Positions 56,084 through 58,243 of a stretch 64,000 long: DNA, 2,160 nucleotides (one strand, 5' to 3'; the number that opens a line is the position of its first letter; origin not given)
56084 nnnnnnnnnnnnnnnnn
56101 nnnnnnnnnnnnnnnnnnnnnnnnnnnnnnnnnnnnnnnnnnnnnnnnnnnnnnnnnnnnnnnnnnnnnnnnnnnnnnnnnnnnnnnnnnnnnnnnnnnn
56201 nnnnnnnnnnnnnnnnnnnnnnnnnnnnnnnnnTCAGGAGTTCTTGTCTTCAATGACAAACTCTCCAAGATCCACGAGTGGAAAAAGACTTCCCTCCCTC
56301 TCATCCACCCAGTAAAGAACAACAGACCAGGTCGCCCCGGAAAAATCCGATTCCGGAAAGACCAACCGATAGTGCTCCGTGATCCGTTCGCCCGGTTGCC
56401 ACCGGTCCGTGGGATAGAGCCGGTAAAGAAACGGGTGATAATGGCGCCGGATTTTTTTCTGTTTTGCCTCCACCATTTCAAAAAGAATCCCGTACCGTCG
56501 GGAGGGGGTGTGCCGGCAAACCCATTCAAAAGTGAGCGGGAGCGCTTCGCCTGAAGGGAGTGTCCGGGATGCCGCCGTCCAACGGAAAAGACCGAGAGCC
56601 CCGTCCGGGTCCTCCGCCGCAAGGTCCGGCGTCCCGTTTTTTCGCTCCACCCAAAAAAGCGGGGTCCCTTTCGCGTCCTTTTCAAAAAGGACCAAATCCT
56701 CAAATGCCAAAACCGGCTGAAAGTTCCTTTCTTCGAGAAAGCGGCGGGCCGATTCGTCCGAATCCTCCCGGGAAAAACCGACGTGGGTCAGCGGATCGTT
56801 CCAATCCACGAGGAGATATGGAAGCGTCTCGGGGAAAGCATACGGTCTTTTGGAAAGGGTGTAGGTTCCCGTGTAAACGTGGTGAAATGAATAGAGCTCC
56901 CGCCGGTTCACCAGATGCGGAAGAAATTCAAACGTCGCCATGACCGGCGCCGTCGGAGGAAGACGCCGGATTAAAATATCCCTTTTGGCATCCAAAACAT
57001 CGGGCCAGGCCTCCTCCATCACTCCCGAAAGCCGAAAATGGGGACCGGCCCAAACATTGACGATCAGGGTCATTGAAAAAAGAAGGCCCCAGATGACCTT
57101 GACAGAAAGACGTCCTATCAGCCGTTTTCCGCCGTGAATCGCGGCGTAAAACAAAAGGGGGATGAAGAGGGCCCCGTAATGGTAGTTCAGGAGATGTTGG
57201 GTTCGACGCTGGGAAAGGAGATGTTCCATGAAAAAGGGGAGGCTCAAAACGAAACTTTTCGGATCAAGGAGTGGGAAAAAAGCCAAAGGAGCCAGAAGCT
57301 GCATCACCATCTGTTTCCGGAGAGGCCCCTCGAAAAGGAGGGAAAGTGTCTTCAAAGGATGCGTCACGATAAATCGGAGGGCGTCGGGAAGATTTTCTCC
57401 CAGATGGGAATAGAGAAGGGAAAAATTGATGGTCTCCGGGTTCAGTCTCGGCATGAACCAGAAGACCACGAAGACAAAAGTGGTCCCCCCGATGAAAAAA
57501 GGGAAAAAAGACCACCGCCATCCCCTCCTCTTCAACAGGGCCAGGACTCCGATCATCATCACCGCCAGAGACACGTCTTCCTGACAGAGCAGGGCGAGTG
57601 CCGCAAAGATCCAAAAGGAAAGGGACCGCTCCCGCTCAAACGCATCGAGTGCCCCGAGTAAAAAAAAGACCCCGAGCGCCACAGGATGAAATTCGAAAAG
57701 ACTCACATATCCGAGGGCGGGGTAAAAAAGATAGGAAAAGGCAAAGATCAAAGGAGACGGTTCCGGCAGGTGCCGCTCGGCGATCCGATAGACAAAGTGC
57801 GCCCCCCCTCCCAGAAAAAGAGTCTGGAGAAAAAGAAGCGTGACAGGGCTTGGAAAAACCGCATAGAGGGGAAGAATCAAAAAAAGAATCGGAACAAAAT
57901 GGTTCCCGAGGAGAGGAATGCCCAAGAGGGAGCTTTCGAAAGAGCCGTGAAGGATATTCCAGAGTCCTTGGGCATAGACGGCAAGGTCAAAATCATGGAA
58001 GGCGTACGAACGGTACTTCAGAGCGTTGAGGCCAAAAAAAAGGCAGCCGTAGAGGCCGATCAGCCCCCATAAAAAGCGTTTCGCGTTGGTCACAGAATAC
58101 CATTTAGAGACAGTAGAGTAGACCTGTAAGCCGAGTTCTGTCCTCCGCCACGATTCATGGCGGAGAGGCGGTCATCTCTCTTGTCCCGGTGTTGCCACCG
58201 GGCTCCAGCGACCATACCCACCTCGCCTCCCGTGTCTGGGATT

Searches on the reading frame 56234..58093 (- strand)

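Call 73: search_protein_families(library=pfam, proteins=[window:56234-58093:-], max_evalue=0.00001)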
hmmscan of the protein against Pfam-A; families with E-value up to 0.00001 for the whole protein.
window:56234-58093:- (619 aa): 1 family
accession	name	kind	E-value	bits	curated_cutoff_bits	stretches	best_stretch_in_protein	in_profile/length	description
PF09852.15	DUF2079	-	3.6e-58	198.2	28.2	1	33-406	8-403/459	Predicted membrane protein (DUF2079)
